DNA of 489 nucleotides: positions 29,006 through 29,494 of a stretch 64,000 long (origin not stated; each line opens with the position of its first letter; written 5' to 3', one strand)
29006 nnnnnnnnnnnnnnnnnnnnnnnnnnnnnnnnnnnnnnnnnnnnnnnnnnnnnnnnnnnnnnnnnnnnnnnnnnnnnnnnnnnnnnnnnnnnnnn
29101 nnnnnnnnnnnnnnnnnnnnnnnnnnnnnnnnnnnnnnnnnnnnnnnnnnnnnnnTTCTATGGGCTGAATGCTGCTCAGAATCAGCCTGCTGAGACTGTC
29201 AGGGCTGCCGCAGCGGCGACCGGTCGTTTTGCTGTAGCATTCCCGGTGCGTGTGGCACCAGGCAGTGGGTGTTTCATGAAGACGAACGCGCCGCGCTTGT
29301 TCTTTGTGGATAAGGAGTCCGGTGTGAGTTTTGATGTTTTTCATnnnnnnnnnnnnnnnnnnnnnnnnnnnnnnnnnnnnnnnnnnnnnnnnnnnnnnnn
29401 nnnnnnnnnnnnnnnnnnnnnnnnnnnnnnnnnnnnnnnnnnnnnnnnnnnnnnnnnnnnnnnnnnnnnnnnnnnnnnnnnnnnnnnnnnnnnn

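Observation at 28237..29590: Cluster of three uncharacterised minus-strand ORFs between the SPATE gene and an IS3 fragment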

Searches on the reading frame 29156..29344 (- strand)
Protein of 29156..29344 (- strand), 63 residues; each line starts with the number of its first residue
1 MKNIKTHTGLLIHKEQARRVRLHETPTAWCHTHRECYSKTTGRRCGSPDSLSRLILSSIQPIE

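Call 22: search_protein_families(library=phrogs, proteins=[window:29156-29344:-], max_evalue=1)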
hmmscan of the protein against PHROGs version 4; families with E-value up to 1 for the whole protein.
seq(63 aa): 6 families
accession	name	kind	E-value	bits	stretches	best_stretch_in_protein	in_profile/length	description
phrog_7520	-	unknown function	3.5e-19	69.8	1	3-62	2-61/121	-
phrog_5148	-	unknown function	1.5e-17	65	1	3-62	73-131/136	-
phrog_1226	-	unknown function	1e-16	61.9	1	1-63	1-63/67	-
phrog_4183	-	unknown function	9.1e-10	39.4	1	4-62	71-128/216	-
phrog_5007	-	unknown function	0.0072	17.6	1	3-59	4-60/140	-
phrog_38388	-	unknown function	0.17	12.8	1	4-33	12-42/75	-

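Call 23: search_protein_families(library=padloc, proteins=[window:29156-29344:-], max_evalue=1)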
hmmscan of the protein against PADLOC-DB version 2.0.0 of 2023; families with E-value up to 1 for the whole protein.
seq(63 aa): 0 families

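Call 44: find_homologous_proteins(query=window:29156-29344:-, max_evalue=0.001)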
Query seq(63 aa) (63 aa): 11 proteins with E <= 0.001 among 12 candidates.
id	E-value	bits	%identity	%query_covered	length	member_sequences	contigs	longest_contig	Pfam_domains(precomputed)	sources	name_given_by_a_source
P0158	2.8e-33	129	94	100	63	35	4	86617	-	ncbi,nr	ncbi:hypothetical protein F7F18_18185 [Escherichia coli]|nr:hypothetical protein I3W_00225 [Escheric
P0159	3.9e-33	129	94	100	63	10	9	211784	-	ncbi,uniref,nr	ncbi:hypothetical protein ACP5XS_005614 [Escherichia coli]|uniref:hypothetical protein n=1 Tax=Esche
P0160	5.4e-28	113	89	100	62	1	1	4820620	-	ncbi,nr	ncbi:hypothetical protein FOV95_03965 [Escherichia coli]|nr:hypothetical protein FOV95_03965 [Escher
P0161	2.3e-27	111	96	83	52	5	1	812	-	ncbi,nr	ncbi:hypothetical protein AML52_28505 [Escherichia coli]|nr:hypothetical protein AML52_28505 [Escher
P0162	1.9e-25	105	80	94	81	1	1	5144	-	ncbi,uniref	ncbi:hypothetical protein, partial [Escherichia coli]|uniref:hypothetical protein n=1 Tax=Escherichi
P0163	3.9e-22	94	89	75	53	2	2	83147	-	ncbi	ncbi:hypothetical protein ACVTM8_14255 [Escherichia coli]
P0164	6.3e-21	91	70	100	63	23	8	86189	-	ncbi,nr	ncbi:hypothetical protein N2M14_003761 [Escherichia coli]|nr:hypothetical protein [Escherichia coli]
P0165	2.7e-20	89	70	100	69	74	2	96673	-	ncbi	ncbi:hypothetical protein ACRABX_004764, partial [Escherichia coli]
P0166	6.7e-14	69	97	54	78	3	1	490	-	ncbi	ncbi:hypothetical protein ACGBVU_005283, partial [Escherichia coli]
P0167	2.8e-8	51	90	48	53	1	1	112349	-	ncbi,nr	ncbi:hypothetical protein OHD49_00800 [Escherichia coli]|nr:hypothetical protein [Escherichia coli]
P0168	5.9e-6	44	100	38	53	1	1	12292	-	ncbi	ncbi:hypothetical protein ACVNY3_005332 [Escherichia coli]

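Call 45: search_dna_similar(query=window:29156-29344:-, collection=phages, mode=protein, max_evalue=0.01, max_rows=25, rows=spread)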
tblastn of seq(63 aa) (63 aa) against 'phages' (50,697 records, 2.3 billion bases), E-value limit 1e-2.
Records with a match: 104; places in all: 104; records where one place covers at least 80% of the query: 104.
Best place of each record, by identity: <60% 104.
By first word of the organism name: Stx2a-converting 62; Escherichia 20; Klebsiella 4; Enterobacteria 4; Yersinia 3; Erwinia 3; Stenotrophomonas 2; Shigella 2; Cronobacter 1; Stx2-converting 1; and 2 more.
By host as written in the record: - 66; Escherichia coli 6; Yersinia pestis EV76-CN 3; Escherichia sp. STEC O157 2; Erwinia pyrifoliae 2; Escherichia coli O145:H- strain FB5 2; Escherichia coli K514 (EHEC) 2; Escherichia coli O145 2; and 16 more.
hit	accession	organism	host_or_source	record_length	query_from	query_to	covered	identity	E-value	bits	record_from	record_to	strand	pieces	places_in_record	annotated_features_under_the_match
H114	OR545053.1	Yersinia phage vB_YpM_39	Yersinia pestis EV76-CN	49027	3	62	95%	55.0%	2e-15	73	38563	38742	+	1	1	hypothetical protein (x2)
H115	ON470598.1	Escherichia phage vB_EcoS-569R4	Escherichia coli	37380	1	63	100%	46.0%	2e-11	62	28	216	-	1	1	hypothetical protein | EaE protein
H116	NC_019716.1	Enterobacteria phage mEp460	Escherichia coli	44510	1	63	100%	41.3%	4e-8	53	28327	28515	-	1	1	hypothetical protein (x2)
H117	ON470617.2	Escherichia phage vB_EcoM-813R1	Escherichia coli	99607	1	63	100%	41.3%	1e-7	51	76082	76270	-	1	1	hypothetical protein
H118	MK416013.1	Klebsiella phage ST16-OXA48phi5.1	Klebsiella pneumoniae ST16-OXA48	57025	1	63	100%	39.7%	4e-7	50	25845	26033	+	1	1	hypothetical protein (x2)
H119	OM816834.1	Stenotrophomonas phage vB_SmeS_BUCT708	Stenotrophomonas maltophilia BUCT708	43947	5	63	94%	40.7%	4e-5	44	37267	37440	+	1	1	hypothetical protein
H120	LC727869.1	Stx2a-converting phage Stx2a_JNE110649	-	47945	1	63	100%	38.1%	6e-6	46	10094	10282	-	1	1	record has no annotation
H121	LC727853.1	Stx2a-converting phage Stx2a_2499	-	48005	1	63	100%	38.1%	6e-6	46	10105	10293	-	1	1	record has no annotation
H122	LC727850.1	Stx2a-converting phage Stx2a_PV98-693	-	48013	1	63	100%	38.1%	6e-6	46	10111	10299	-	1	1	record has no annotation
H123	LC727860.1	Stx2a-converting phage Stx2a_JNE121036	-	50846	1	63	100%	38.1%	6e-6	46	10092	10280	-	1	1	record has no annotation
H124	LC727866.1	Stx2a-converting phage Stx2a_154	-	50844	1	63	100%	38.1%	6e-6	46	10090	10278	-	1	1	record has no annotation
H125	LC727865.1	Stx2a-converting phage Stx2a_JNE090996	-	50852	1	63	100%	38.1%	6e-6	46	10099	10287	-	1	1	record has no annotation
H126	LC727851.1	Stx2a-converting phage Stx2a_JNE090279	-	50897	1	63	100%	38.1%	6e-6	46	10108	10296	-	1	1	record has no annotation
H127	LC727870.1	Stx2a-converting phage Stx2a_EH0430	-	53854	1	63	100%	38.1%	6e-6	46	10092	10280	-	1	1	record has no annotation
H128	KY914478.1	Escherichia phage ArgO145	Escherichia coli O145:H- strain FB5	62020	1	63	100%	38.1%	6e-6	46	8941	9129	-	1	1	hypothetical protein | putative NinC protein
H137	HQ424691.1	Enterobacteria phage VT2phi_272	Escherichia coli O157:H7 strain 71074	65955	1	63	100%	38.1%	6e-6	46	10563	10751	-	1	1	conserved hypothetical protein | NinC protein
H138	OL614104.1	Morganella phage Mecenats66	Morganella sp.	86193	4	63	95%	36.7%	2e-4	42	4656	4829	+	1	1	hypothetical protein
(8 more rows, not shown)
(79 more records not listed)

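Call 47: get_annotated_region(hit=H114, flank=3000)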
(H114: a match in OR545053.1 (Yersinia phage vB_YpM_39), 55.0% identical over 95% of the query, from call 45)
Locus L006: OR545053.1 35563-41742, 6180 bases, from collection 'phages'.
description: Yersinia phage vB_YpM_39, complete genome.
organism: Yersinia phage vB_YpM_39 (NCBI taxid 3092593)
taxonomy: Viruses
host: Yersinia pestis EV76-CN; source: -; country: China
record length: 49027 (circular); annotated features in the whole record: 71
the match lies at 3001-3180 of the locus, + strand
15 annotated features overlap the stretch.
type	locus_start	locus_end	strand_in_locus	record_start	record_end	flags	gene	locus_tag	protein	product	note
CDS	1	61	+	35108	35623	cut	-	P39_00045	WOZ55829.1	hypothetical protein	-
CDS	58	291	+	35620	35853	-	-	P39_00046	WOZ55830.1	hypothetical protein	-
CDS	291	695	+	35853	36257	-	-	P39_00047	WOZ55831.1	hypothetical protein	-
CDS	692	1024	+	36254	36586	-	-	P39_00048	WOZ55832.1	hypothetical protein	-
CDS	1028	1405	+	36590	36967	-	-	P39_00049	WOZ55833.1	hypothetical protein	-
CDS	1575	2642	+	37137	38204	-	-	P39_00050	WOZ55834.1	hypothetical protein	-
CDS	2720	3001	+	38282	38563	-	-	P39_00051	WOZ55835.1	hypothetical protein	-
CDS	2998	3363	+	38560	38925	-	-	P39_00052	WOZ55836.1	hypothetical protein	-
CDS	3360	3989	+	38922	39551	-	-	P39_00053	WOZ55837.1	hypothetical protein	-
CDS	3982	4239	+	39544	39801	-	-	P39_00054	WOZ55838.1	hypothetical protein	-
CDS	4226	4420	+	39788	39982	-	-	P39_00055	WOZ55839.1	hypothetical protein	-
CDS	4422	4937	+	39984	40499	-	-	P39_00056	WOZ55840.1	hypothetical protein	-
CDS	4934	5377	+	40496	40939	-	-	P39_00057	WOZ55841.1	hypothetical protein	-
CDS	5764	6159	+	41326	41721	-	-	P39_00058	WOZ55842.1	hypothetical protein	-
CDS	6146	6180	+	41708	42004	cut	-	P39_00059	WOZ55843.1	hypothetical protein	-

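Call 75: get_annotated_region(hit=H116, flank=2500)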
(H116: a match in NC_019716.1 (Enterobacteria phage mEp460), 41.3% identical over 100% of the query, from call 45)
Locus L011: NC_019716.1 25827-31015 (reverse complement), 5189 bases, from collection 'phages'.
description: Enterobacteria phage mEp460, complete genome.
organism: Enterobacteria phage mEp460 (NCBI taxid 1147152)
taxonomy: Viruses; Duplodnaviria; Heunggongvirae; Uroviricota; Caudoviricetes
host: Escherichia coli; source: -; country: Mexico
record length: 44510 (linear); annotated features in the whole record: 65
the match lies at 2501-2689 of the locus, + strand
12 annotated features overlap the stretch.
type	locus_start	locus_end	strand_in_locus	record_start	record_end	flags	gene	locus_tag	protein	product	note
CDS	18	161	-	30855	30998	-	-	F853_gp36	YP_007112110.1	hypothetical protein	similar to C-terminus YP_001272553.1 hypothetical protein PcdtI_gp40 [Phage cdtI] and YP_002411619.1 hypothetical ...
CDS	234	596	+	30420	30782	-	-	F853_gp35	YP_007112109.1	hypothetical protein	similar to YP_003237172.1 hypothetical protein ECO111_4881 [Escherichia coli O111:H- str. 11128] and NP_599064.1 ...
CDS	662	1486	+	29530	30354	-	-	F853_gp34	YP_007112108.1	DUF2303 family protein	similar to NP_416861.1 CPS-53 (KpLE1) prophage; predicted protein [Escherichia coli str. K-12 substr. MG1655] and ...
CDS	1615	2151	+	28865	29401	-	-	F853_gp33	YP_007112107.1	deoxyribonucleoside 5' monophosphate phosphatase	similar to NP_599062 hypothetical protein SfVp30 [Enterobacteria phage SfV]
CDS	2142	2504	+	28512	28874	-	-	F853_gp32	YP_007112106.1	hypothetical protein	similar to NP_599061 hypothetical protein SfVp29 [Enterobacteria phage SfV]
CDS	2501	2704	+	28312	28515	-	-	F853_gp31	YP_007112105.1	hypothetical protein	similar to ZP_05433510 hypothetical protein ShiD9_12070 [Shigella sp. D9]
CDS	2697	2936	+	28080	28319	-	-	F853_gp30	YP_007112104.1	hypothetical protein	similar to ZP_08393188.1 conserved hypothetical protein [Shigella sp. D9]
CDS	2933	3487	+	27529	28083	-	-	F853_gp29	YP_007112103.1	ead/Ea22-like family protein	similar to EGW78868.1 hypothetical protein ECSTEC94C_4854 [Escherichia coli STEC_94C] and YP_001449244.1 hypothetical ...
CDS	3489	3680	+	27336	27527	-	-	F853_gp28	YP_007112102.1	hypothetical protein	similar to YP_001449243.1 hypothetical protein PBV4795_ORF6 [Phage BP-4795] and NP_112039.1 hypothetical protein ...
CDS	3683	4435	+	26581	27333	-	-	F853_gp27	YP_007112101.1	DUF551 domain-containing protein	similar to ZP_08376285.1 conserved hypothetical protein [Escherichia coli TA280] and NP_112038.1 hypothetical protein ...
CDS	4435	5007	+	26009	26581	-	-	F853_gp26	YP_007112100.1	exonuclease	similar to EGW78865.1 endodeoxyribonuclease [Escherichia coli STEC_94C] and NP_700403.1 endodeoxyribonuclease ...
CDS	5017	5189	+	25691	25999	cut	-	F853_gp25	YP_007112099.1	excisionase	similar to EFZ63207.1 hypothetical protein ECOK1180_3698 [Escherichia coli 1180]; [pfam11112], pyocin activator protein ...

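Call 76: get_annotated_region(hit=H137, flank=3000)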
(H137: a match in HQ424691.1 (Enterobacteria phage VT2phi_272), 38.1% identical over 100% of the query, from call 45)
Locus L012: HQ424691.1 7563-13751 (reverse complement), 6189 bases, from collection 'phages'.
description: Enterobacteria phage VT2phi_272, complete sequence.
organism: Enterobacteria phage VT2phi_272 (NCBI taxid 936054)
taxonomy: Viruses; Duplodnaviria; Heunggongvirae; Uroviricota; Caudoviricetes; Sepvirinae; Oslovirus; Oslovirus PA2
host: Escherichia coli O157:H7 strain 71074; source: -; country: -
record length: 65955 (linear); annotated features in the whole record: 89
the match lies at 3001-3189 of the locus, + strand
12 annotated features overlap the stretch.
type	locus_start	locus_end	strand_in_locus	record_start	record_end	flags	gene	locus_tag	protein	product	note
CDS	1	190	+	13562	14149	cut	-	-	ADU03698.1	conserved hypothetical protein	-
CDS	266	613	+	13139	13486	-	-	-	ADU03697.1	conserved hypothetical protein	-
CDS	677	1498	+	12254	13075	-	-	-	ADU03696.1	conserved hypothetical protein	-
CDS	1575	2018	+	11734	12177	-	-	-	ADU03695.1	conserved hypothetical protein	-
CDS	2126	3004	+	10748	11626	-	-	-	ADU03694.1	NinC protein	-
CDS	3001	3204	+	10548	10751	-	-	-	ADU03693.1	conserved hypothetical protein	-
CDS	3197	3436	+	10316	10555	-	-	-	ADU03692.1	conserved hypothetical protein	-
CDS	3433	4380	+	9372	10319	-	-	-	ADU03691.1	conserved hypothetical protein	-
CDS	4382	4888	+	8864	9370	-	-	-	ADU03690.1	conserved hypothetical protein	-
CDS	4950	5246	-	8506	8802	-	-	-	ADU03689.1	conserved hypothetical protein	-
CDS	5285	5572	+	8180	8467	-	-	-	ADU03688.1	conserved hypothetical protein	-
CDS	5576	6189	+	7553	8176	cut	-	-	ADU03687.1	conserved hypothetical protein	-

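Call 81: get_annotated_region(hit=H118, flank=1500)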
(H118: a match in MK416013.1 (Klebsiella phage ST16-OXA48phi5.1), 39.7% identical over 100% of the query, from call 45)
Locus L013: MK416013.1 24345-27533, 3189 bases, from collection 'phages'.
description: Klebsiella phage ST16-OXA48phi5.1, complete genome.
organism: Klebsiella phage ST16-OXA48phi5.1 (NCBI taxid 2510481)
taxonomy: Viruses; Duplodnaviria; Heunggongvirae; Uroviricota; Caudoviricetes
host: Klebsiella pneumoniae ST16-OXA48; source: -; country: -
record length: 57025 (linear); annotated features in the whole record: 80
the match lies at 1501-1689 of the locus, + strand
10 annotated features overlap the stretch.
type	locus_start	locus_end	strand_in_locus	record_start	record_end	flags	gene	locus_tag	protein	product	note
CDS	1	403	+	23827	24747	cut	-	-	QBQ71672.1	replication protein O superfamily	-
CDS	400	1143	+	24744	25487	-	-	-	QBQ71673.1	DNA replication protein P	-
CDS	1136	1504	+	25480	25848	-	-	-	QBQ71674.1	hypothetical protein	Hypothetical protein, DUF977 family protein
CDS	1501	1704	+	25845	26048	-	-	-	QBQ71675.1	hypothetical protein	-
CDS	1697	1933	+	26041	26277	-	-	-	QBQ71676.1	hypothetical protein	-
CDS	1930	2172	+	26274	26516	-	-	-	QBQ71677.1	class I SAM-dependent methyltransferase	-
CDS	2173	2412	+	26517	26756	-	-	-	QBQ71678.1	class I SAM-dependent methyltransferase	-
CDS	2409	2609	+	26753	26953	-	-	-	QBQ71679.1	hypothetical protein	-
CDS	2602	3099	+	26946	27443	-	-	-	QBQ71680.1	hypothetical protein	hypothetical protein (PLU-1-like protein)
CDS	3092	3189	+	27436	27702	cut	-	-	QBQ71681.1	hypothetical protein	-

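Call 82: get_annotated_region(hit=H119, flank=1500)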
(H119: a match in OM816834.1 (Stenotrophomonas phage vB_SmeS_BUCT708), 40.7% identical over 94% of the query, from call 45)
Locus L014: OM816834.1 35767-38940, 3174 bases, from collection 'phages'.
description: Stenotrophomonas phage vB_SmeS_BUCT708, complete genome.
organism: Stenotrophomonas phage vB_SmeS_BUCT708 (NCBI taxid 3012328)
taxonomy: Viruses; Duplodnaviria; Heunggongvirae; Uroviricota; Caudoviricetes
host: Stenotrophomonas maltophilia BUCT708; source: hospital sewage; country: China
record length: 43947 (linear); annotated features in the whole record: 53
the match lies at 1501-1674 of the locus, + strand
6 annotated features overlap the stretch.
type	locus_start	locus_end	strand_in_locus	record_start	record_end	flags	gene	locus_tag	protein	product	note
CDS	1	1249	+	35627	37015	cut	-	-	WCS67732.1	replicative DNA helicase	-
CDS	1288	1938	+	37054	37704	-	-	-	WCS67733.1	hypothetical protein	-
CDS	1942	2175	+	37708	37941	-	-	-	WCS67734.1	hypothetical protein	-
CDS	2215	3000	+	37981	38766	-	-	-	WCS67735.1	hypothetical protein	-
CDS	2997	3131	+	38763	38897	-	-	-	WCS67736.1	hypothetical protein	-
CDS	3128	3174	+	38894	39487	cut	-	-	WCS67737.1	MT-A70 family methyltransferase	-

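Call 83: get_annotated_region(hit=H138, flank=1500)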
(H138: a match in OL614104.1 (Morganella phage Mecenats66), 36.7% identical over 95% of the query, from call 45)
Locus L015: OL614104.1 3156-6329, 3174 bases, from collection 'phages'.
description: Morganella phage Mecenats66, complete genome.
organism: Morganella phage Mecenats66 (NCBI taxid 2900353)
taxonomy: Viruses; Duplodnaviria; Heunggongvirae; Uroviricota; Caudoviricetes
host: Morganella sp.; source: Insect gut; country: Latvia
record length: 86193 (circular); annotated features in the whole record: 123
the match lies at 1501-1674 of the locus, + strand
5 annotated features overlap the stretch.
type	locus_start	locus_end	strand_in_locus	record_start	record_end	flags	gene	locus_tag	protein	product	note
CDS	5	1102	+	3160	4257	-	-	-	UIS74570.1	recombination-associated protein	ORF10; recombination-associated protein RdgC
CDS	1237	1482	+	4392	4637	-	-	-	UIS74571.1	protein of unknown function DUF905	ORF11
CDS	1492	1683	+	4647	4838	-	-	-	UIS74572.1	hypothetical protein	ORF12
CDS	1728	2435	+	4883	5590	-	-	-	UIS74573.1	hypothetical protein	ORF13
CDS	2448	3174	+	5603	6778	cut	-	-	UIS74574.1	hypothetical protein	ORF14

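Call 84: get_annotated_region(hit=H117, flank=1500)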
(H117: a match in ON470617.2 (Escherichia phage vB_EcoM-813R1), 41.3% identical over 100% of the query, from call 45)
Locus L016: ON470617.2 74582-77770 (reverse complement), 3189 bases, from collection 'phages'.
description: Escherichia phage vB_EcoM-813R1, complete genome.
organism: Escherichia phage vB_EcoM-813R1 (NCBI taxid 2946097)
taxonomy: Viruses; Duplodnaviria; Heunggongvirae; Uroviricota; Caudoviricetes; Punavirus
host: Escherichia coli; source: -; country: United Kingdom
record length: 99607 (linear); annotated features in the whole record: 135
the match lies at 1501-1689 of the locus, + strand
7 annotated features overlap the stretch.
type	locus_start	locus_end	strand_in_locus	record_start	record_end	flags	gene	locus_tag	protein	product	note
CDS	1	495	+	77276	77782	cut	-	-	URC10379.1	PmgS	-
CDS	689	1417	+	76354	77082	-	-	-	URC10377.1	3'-phosphatase, 5'-polynucleotide kinase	-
CDS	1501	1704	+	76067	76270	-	-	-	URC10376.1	hypothetical protein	-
CDS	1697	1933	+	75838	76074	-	-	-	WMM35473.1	hypothetical protein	-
CDS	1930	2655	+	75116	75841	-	-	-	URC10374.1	hypothetical protein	-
CDS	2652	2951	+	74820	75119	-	-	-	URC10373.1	hypothetical protein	-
CDS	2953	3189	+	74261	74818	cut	-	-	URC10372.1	hypothetical protein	-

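Call 93: predict_structure(alignment_id=A4)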
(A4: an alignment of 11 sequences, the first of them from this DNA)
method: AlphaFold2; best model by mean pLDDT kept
length: 63 residues; sequences in the alignment: 11
mean_pLDDT: 90.9   pTM: 0.76
mean pLDDT of the five models: 90.9, 90.0, 89.9, 89.7, 89.6
residues with pLDDT >= 90: 44; 70-90: 16; 50-70: 3; < 50: 0
segments of 3 or more residues with pLDDT < 50: none
pLDDT, mean of each block of 10 residues (from residue 1): 83 92 94 92 91 95 86
secondary structure, 60 per line:
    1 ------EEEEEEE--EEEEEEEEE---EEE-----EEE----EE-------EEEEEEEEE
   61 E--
elements in order: E7-13 E16-24 E28-30 E36-38 E52-61

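Call 101: fold_search(model_id=the predicted structure, library=viral)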
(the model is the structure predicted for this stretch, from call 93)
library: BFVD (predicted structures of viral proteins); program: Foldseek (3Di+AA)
matches with E <= 10: 268; with E <= 0.001: 1
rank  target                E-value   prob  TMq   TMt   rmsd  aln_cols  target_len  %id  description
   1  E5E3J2                3.7e-05  1.00  0.87  0.41   2.0        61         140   26  Uncharacterized protein [Pseudomonas phage JG024]
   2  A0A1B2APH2            1.6e-03  1.00  0.78  0.66   3.4        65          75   31  (no name in the UniProt tables at hand)
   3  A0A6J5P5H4            1.7e-03  1.00  0.87  0.91   1.5        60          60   25  Uncharacterized protein [uncultured Caudovirales phage]
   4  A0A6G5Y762            2.1e-03  1.00  0.86  0.79   2.0        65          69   31  (no name in the UniProt tables at hand)
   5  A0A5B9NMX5            1.2e-02  1.00  0.79  0.60   3.2        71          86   20  Uncharacterized protein [Erwinia phage vB_EamM_TropicalSun]
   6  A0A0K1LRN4            1.9e-02  1.00  0.76  0.71   1.9        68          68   16  Uncharacterized protein [Klebsiella phage Miro]
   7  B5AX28                2.6e-01  0.85  0.49  0.28   4.3        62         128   16  Uncharacterized protein [Iodobacter phage PhiPLPE]
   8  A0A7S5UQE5            3.2e-01  0.33  0.30  0.25   8.6        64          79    8  (no name in the UniProt tables at hand)
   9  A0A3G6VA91            3.8e-01  0.87  0.55  0.31   3.7        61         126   13  (no name in the UniProt tables at hand)
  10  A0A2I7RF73            4.0e-01  0.57  0.45  0.27   5.8        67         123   18  (no name in the UniProt tables at hand)
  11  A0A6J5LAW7            4.8e-01  0.92  0.58  0.34   3.3        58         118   19  Uncharacterized protein [uncultured Caudovirales phage]
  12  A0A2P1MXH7            5.7e-01  0.82  0.59  0.39   4.9        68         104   13  Uncharacterized protein [Escherichia phage vB_EcoS Sa179lw]
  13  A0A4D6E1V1            6.8e-01  0.87  0.61  0.34   4.2        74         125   14  (no name in the UniProt tables at hand)
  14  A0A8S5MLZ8            6.8e-01  0.41  0.44  0.30   6.1        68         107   12  Uncharacterized protein [Myoviridae sp. ct3Pt8]
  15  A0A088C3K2            7.2e-01  0.69  0.54  0.34   4.0        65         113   14  (no name in the UniProt tables at hand)
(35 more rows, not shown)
